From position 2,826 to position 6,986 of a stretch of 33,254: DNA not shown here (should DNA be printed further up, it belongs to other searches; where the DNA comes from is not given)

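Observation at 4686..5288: Complete histidine-phosphatase (PGAM-like) domain inserted inside the catalytic core of IleRS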

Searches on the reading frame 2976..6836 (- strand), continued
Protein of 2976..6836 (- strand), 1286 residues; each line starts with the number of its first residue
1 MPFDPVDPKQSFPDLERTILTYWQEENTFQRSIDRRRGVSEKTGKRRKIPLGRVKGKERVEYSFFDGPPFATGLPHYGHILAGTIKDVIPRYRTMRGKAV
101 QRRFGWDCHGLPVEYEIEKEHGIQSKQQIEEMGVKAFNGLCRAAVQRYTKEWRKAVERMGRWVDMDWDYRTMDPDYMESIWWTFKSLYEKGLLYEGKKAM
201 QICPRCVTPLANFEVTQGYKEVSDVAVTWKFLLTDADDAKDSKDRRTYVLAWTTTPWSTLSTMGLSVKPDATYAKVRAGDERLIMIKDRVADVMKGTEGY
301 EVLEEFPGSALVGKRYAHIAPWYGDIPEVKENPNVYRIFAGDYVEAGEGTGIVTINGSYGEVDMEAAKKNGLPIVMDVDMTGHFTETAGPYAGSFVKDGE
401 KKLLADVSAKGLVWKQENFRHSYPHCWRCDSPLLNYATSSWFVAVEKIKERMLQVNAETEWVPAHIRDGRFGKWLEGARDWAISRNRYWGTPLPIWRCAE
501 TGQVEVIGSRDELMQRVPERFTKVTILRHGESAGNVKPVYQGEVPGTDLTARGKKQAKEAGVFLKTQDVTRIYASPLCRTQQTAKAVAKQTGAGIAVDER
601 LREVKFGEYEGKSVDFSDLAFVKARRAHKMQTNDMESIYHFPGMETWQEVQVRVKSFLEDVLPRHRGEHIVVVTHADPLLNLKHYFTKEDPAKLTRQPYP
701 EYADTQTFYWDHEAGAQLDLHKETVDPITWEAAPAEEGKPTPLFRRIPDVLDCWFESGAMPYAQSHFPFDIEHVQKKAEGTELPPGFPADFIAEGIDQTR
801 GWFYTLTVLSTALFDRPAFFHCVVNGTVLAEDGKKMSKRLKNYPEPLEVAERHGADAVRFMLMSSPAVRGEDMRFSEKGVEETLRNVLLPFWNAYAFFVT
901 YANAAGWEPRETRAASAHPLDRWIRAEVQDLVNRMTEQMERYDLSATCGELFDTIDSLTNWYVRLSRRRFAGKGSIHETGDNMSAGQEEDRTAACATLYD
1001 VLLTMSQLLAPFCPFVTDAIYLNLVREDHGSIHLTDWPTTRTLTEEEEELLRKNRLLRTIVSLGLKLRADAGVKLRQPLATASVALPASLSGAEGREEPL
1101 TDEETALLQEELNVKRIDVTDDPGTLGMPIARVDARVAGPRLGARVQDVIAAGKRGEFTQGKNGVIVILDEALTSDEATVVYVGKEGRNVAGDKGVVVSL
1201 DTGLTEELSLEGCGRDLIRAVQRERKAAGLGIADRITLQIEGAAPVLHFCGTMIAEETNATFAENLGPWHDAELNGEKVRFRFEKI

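Call 7: search_solved_structures(query=window:2976-6836:-, show_alignments=2)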
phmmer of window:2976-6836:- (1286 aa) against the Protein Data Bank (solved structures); distinct sequences matched with E-value up to 0.001: 69 (the best 60 are shown).
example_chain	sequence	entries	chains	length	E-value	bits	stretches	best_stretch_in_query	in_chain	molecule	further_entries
9w01_B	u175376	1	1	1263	1e-220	738.9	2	56-514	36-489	Isoleucine--tRNA ligase, cytoplasmic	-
8wnd_A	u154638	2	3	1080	1.1e-207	695.6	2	57-515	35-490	isoleucine--tRNA ligase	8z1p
8c8v_A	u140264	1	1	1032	3.6e-202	677.4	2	31-500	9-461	Isoleucine--tRNA ligase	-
8c8u_A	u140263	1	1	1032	9.9e-202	676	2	31-500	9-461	Isoleucine--tRNA ligase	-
8c9d_A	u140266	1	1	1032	1.1e-200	672.6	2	31-500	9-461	Isoleucine--tRNA ligase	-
7d5c_A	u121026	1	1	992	1.6e-200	671.9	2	57-515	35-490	Isoleucine--tRNA ligase, cytoplasmic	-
9wqs_A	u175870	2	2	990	2e-200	671.7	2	57-515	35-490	Isoleucine--tRNA ligase, cytoplasmic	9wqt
6ldk_A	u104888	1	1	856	3.4e-200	670.9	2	61-515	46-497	Isoleucine--tRNA ligase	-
1ile_A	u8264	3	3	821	1.2e-199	669.1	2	10-518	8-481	ISOLEUCYL-TRNA SYNTHETASE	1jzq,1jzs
8c8w_A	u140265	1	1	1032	2e-199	668.4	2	31-500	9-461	Isoleucine--tRNA ligase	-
8c9e_A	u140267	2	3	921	1.8e-77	264.3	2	60-501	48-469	Isoleucine--tRNA ligase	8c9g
8c9f_A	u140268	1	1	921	4.7e-75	256.3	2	60-501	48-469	Isoleucine--tRNA ligase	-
1ffy_A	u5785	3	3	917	1.9e-73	251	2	55-505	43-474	ISOLEUCYL-TRNA SYNTHETASE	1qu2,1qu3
8wnf_A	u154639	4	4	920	5.9e-57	196.4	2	59-498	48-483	Isoleucine--tRNA ligase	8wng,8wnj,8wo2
8wni_A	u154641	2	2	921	5.9e-57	196.4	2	59-498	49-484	Isoleucine--tRNA ligase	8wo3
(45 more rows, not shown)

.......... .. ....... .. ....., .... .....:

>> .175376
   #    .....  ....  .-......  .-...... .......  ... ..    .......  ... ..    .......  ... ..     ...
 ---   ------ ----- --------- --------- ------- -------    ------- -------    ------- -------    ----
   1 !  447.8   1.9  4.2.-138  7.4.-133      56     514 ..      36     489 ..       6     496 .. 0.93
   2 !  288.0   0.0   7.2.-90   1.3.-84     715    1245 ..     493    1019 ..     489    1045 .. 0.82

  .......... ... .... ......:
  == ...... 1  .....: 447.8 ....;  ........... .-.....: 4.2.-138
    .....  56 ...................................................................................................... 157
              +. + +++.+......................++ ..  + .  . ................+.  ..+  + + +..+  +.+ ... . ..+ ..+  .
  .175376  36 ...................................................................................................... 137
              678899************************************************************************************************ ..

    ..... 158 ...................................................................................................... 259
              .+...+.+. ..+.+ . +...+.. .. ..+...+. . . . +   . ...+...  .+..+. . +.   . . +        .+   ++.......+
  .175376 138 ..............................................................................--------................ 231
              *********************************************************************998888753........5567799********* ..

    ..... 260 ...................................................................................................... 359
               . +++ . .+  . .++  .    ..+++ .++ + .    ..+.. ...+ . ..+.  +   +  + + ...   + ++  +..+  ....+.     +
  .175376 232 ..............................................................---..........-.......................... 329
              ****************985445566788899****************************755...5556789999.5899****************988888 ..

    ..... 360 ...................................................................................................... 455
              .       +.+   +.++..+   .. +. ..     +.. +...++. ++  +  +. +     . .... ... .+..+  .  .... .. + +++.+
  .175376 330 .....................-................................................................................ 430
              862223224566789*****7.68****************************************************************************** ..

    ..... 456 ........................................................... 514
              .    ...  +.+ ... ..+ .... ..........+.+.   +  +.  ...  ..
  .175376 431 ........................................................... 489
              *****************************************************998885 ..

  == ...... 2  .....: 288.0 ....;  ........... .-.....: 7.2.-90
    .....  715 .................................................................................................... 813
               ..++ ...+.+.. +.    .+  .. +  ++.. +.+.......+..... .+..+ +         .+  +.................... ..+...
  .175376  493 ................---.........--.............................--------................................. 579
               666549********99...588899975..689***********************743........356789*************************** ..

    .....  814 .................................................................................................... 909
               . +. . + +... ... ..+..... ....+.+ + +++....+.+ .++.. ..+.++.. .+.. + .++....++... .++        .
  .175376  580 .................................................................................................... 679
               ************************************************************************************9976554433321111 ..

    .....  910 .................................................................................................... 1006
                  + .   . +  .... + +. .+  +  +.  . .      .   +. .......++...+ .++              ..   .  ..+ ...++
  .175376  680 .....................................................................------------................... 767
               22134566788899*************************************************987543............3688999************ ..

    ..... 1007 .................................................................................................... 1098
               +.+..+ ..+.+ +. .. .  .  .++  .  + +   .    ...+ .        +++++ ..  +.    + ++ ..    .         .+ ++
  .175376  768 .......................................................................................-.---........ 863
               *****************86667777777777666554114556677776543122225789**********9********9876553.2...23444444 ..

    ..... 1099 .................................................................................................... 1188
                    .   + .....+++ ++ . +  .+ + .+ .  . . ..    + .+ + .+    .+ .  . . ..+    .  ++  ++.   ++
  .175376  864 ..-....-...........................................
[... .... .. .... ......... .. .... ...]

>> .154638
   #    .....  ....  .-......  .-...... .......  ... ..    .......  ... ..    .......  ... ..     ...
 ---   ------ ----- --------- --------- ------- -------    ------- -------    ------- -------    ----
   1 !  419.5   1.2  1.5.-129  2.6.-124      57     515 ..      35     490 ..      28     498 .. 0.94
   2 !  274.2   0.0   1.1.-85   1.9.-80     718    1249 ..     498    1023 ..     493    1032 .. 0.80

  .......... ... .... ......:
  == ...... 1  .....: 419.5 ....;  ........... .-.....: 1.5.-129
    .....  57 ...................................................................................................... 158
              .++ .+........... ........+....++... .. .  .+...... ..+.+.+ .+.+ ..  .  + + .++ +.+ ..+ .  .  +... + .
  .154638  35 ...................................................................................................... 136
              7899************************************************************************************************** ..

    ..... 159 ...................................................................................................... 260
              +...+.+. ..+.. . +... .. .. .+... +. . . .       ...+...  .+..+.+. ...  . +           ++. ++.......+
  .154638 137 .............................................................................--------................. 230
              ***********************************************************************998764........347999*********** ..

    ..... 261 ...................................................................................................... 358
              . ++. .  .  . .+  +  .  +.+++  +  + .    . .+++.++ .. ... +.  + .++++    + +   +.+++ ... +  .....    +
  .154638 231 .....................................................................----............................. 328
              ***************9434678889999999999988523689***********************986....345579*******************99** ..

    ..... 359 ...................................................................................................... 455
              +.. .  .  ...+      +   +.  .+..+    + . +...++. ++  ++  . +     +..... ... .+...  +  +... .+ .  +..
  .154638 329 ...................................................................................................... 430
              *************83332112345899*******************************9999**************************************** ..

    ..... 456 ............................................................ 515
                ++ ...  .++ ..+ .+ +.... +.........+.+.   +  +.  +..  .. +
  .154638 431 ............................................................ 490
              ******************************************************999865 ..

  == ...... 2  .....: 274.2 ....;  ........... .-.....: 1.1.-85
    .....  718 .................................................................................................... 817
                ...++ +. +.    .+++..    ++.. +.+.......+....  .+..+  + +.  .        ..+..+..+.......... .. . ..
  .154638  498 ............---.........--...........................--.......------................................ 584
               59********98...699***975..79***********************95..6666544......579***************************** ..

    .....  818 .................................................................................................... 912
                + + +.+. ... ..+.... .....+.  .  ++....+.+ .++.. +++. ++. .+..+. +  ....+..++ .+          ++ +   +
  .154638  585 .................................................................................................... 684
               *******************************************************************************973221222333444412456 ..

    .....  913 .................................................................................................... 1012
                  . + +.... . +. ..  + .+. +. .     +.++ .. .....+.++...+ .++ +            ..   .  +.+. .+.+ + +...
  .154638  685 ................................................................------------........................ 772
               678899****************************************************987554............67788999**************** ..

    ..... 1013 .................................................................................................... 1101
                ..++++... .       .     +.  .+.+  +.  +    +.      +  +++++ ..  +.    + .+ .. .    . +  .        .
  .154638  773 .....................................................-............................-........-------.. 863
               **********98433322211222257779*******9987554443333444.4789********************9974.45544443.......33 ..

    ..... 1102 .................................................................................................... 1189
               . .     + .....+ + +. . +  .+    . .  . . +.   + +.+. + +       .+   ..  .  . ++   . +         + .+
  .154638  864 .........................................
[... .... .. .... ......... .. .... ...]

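Call 46: find_encoding_contigs(protein=window:2976-6836:-, flank=6000, max_places=4)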
Protein window:2976-6836:- (1286 aa): no gene with exactly this product is on record in the collection.

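Call 47: find_encoding_contigs(protein=P0001, flank=6000, max_places=3)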
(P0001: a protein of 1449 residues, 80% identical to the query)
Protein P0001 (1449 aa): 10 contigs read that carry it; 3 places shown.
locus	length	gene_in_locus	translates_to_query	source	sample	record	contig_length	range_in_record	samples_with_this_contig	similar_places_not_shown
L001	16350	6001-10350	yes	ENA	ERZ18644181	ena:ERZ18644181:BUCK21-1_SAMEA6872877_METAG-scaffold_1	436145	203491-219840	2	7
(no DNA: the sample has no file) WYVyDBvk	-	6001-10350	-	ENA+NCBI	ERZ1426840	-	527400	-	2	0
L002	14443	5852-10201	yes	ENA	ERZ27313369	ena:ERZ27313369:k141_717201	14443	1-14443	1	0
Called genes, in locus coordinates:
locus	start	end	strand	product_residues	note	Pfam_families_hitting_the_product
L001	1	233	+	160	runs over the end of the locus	PF00293:NUDIX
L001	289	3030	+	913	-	PF13328:HD_4, PF19296:RelA_AH (faint), PF01966:HD, PF04607:RelA_SpoT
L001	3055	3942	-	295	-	-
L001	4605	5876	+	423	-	PF04389:Peptidase_M28 (weak), PF01546:Peptidase_M20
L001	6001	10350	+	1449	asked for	PF00133:tRNA-synt_1, PF09334:tRNA-synt_1g (weak), PF00300:His_Phos_1, PF00133:tRNA-synt_1, PF08264:Anticodon_1, PF19302:DUF5915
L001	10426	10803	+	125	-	PF04020:Phage_holin_4_2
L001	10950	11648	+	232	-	-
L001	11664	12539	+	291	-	-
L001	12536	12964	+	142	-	PF01894:YjbQ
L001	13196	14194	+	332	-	PF00701:DHDPS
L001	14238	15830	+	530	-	-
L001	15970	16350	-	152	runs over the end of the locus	PF10648:Gmad2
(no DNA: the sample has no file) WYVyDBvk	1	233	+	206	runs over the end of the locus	PF00293:NUDIX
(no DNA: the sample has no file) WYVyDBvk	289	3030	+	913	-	PF13328:HD_4, PF19296:RelA_AH (faint), PF01966:HD, PF04607:RelA_SpoT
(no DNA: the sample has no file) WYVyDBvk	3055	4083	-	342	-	-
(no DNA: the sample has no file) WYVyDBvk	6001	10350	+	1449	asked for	PF00133:tRNA-synt_1, PF09334:tRNA-synt_1g (weak), PF00300:His_Phos_1, PF00133:tRNA-synt_1, PF08264:Anticodon_1, PF19302:DUF5915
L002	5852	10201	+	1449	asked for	PF00133:tRNA-synt_1, PF09334:tRNA-synt_1g (weak), PF00300:His_Phos_1, PF00133:tRNA-synt_1, PF08264:Anticodon_1, PF19302:DUF5915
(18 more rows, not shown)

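Call 48: find_encoding_contigs(protein=P0065, flank=6000, max_places=1)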
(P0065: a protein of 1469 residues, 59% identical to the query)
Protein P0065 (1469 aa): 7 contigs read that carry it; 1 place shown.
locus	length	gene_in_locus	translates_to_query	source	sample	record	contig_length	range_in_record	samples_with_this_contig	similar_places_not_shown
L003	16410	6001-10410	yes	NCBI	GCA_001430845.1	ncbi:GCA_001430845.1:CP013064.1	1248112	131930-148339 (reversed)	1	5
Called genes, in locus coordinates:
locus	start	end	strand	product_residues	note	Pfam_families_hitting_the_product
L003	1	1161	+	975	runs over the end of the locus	PF00005:ABC_tran (faint), PF02463:SMC_N (weak), PF13191:AAA_16 (faint), PF13304:AAA_21 (faint), PF13555:AAA_29 (faint), PF20703:nSTAND1 (faint), PF17760:UvrA_inter, PF17755:UvrA_DNA-bind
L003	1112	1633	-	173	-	PF00293:NUDIX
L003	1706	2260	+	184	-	PF08534:Redoxin, PF00578:AhpC-TSA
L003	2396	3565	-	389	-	-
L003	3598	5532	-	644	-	PF13328:HD_4, PF01966:HD, PF04607:RelA_SpoT, PF02824:TGS, PF13291:ACT_4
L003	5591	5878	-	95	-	-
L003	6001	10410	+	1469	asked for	PF00133:tRNA-synt_1, PF09334:tRNA-synt_1g (faint), PF00300:His_Phos_1, PF00133:tRNA-synt_1, PF08264:Anticodon_1, PF19302:DUF5915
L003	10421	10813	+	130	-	PF04020:Phage_holin_4_2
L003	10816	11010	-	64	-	-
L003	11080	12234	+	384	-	PF00395:SLH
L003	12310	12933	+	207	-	PF00395:SLH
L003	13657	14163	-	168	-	-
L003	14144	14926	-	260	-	PF01790:LGT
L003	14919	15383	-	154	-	PF14340:DUF4395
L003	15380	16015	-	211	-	PF04140:ICMT, PF04191:PEMT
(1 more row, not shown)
